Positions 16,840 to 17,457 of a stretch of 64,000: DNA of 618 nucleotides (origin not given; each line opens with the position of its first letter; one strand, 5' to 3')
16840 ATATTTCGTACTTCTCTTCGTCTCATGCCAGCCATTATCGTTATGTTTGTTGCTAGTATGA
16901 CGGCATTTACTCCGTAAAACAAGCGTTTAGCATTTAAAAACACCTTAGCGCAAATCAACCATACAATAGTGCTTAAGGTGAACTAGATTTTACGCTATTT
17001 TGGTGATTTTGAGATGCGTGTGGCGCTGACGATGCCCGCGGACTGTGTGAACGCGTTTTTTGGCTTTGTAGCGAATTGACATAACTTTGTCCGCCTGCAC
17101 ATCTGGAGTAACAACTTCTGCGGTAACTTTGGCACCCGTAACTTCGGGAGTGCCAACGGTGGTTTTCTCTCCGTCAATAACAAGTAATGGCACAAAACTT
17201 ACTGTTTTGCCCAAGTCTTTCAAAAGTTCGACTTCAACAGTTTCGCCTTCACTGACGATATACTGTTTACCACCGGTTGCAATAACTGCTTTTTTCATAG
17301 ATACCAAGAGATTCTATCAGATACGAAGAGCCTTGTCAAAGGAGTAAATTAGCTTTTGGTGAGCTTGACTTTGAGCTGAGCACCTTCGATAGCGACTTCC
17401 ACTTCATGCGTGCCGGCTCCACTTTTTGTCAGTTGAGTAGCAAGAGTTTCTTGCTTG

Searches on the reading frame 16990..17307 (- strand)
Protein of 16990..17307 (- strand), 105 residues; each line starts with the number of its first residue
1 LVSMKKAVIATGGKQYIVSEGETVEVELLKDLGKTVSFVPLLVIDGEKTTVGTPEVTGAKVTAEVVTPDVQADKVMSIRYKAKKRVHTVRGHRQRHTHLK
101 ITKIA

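Call 69: search_protein_families(library=pfam, proteins=[window:16990-17307:-], max_evalue=0.001)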
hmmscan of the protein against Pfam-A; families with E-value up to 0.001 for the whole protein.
window:16990-17307:- (105 aa): 1 family
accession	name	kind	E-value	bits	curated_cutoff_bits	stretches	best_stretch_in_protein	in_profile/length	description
PF00829.26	Ribosomal_L21p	-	4.1e-25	88.3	27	1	7-104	3-99/99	Ribosomal prokaryotic L21 protein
